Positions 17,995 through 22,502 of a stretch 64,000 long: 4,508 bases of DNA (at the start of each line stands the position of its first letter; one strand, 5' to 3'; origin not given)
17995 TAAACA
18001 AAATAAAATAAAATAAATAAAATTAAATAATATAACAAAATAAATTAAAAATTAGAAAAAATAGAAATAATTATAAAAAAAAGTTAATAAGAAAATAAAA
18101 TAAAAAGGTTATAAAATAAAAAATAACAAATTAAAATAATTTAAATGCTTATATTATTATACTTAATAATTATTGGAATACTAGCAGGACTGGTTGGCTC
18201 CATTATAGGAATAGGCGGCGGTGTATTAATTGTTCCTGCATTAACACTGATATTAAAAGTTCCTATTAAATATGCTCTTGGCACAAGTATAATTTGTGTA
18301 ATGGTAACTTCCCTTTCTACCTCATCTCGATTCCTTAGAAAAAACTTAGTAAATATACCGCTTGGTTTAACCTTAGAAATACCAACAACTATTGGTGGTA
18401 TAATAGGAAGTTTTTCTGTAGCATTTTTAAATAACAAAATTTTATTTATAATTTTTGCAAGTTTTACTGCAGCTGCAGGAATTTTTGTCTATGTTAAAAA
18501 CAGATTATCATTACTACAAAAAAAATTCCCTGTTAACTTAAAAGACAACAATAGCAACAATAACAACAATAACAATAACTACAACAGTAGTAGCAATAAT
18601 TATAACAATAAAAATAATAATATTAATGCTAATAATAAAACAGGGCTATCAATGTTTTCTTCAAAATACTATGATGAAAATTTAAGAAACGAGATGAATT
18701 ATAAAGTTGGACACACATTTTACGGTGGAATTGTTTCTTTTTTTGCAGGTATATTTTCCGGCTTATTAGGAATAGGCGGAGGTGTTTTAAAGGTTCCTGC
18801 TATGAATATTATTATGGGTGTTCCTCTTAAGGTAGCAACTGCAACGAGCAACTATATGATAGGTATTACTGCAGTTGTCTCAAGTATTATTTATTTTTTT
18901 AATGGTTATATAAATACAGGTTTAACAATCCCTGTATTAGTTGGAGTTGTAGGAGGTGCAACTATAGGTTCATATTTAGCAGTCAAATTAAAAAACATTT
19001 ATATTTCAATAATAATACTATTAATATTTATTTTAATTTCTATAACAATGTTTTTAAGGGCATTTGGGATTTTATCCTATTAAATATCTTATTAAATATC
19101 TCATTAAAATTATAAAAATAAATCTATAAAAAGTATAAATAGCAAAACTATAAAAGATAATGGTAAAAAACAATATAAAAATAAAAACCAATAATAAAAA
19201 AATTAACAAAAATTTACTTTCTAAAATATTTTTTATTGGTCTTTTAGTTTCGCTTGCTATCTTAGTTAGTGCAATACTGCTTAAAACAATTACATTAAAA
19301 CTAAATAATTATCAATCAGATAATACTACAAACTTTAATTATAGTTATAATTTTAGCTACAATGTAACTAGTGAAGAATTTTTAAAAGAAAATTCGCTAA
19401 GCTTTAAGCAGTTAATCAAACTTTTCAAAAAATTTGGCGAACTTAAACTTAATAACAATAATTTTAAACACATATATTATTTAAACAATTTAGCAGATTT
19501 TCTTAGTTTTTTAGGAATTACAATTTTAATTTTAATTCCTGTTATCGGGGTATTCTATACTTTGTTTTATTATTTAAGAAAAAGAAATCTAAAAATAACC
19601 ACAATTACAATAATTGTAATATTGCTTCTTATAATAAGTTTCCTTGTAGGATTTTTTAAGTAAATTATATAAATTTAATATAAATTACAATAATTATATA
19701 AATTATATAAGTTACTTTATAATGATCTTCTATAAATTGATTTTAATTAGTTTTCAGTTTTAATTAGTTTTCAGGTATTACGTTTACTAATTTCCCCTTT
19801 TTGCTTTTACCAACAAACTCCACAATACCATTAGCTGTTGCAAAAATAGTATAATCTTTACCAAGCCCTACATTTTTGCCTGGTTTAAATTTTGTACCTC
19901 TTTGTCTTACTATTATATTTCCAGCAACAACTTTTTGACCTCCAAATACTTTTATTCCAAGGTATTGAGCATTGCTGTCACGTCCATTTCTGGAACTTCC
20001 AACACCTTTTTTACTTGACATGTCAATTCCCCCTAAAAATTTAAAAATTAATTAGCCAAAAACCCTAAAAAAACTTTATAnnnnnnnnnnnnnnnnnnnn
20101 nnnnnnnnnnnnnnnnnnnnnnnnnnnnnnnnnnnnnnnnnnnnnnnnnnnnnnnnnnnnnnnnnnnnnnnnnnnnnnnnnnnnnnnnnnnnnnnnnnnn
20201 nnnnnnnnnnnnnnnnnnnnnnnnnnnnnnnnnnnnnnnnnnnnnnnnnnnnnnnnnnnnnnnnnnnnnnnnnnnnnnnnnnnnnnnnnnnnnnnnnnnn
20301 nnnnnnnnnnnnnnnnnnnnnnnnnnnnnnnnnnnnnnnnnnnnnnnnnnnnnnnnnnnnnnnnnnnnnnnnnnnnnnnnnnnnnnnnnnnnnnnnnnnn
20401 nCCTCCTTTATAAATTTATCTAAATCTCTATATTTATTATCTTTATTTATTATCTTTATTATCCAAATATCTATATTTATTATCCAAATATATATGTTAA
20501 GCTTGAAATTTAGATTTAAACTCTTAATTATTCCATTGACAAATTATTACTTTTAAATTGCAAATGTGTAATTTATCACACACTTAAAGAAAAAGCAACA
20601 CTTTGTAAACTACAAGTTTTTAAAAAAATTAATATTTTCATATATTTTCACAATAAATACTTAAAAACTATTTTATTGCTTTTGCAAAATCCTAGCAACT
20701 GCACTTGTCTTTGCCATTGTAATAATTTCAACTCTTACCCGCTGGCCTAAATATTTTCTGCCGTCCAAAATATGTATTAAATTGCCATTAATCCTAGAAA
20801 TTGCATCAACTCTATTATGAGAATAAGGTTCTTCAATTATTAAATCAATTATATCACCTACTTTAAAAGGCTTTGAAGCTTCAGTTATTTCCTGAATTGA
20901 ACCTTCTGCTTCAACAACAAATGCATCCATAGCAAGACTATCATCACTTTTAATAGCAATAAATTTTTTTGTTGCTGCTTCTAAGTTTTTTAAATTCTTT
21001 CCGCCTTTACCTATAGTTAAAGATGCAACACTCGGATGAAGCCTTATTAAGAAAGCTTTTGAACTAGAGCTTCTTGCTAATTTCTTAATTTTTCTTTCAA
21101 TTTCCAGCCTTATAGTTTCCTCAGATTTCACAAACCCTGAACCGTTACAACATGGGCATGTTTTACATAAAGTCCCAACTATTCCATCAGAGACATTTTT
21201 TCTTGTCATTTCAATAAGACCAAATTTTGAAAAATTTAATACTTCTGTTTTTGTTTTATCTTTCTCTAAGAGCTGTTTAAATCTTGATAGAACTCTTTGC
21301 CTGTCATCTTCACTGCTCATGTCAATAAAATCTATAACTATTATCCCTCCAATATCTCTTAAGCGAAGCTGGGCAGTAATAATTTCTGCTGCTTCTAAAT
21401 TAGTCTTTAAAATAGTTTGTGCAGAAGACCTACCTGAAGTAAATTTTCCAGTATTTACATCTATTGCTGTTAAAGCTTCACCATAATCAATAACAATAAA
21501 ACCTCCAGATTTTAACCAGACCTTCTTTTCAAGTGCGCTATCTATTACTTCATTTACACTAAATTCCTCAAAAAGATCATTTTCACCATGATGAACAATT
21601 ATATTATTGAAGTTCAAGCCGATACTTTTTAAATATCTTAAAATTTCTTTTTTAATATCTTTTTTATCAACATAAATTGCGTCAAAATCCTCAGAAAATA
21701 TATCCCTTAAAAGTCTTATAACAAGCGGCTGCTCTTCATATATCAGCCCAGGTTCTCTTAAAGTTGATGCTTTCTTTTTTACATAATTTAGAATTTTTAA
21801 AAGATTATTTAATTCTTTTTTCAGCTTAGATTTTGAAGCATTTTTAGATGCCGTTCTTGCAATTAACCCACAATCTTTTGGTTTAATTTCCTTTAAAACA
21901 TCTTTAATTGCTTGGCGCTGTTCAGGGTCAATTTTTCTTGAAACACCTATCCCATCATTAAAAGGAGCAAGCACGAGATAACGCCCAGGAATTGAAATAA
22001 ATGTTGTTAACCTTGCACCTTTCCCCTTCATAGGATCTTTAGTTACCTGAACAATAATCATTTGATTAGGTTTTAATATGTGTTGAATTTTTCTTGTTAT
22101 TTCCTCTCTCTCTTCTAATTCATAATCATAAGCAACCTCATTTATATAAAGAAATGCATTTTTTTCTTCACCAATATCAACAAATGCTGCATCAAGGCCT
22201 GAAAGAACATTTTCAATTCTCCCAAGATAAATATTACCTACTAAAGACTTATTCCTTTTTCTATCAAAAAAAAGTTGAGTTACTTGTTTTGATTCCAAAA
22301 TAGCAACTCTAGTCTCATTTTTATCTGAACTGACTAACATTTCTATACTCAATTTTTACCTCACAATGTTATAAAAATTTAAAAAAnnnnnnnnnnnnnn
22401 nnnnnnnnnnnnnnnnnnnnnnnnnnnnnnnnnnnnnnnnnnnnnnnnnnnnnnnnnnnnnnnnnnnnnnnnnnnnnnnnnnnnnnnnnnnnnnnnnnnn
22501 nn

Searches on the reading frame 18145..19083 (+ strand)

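Call 93: search_protein_families(library=pfam, proteins=[window:18145-19083:+], max_evalue=0.00001)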
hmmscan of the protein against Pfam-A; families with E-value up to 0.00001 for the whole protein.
window:18145-19083:+ (312 aa): 1 family
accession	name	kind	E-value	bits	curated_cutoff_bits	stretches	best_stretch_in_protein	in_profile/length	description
PF01925.25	TauE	-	7.1e-51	173.6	32.6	1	7-302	1-237/237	Sulfite exporter TauE/SafE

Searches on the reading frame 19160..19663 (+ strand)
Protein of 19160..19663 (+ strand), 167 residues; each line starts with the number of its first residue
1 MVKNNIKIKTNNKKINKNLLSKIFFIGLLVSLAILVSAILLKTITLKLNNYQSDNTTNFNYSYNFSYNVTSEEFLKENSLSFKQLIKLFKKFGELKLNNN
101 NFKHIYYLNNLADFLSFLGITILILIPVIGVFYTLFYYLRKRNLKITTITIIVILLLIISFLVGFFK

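Call 93: search_protein_families(library=pfam, proteins=[window:19160-19663:+], max_evalue=0.00001)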
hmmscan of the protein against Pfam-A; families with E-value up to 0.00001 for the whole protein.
window:19160-19663:+ (167 aa): 1 family
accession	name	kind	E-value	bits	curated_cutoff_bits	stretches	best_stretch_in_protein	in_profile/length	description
PF07843.16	DUF1634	-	2.5e-07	31.2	27.5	1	22-162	3-102/102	Protein of unknown function (DUF1634)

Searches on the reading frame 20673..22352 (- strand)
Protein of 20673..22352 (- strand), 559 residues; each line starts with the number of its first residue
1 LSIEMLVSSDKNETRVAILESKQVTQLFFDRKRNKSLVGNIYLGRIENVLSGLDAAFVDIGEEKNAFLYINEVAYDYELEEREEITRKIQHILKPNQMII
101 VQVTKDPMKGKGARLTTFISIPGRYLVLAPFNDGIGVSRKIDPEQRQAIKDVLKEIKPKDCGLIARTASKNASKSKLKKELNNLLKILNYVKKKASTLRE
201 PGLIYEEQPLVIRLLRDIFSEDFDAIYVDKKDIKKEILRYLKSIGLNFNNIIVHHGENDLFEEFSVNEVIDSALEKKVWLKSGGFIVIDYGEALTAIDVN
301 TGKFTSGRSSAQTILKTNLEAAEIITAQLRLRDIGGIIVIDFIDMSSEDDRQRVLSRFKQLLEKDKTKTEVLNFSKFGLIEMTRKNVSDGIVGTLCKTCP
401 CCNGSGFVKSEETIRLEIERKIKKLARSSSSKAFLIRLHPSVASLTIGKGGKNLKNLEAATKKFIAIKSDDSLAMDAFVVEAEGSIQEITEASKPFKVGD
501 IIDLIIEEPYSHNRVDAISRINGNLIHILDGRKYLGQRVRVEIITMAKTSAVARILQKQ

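Call 93: search_protein_families(library=pfam, proteins=[window:20673-22352:-], max_evalue=0.00001)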
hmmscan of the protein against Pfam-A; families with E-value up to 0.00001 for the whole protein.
window:20673-22352:- (559 aa): 2 families
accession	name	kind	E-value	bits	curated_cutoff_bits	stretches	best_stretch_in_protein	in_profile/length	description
PF10150.14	RNase_E_G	-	7.8e-97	324.4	25.5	1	120-386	1-269/270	Ribonuclease E/G family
PF20833.2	RNase_E_G_Thio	-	3.6e-10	40.3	26.8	1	398-481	1-84/86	RNase E/G, Thioredoxin-like domain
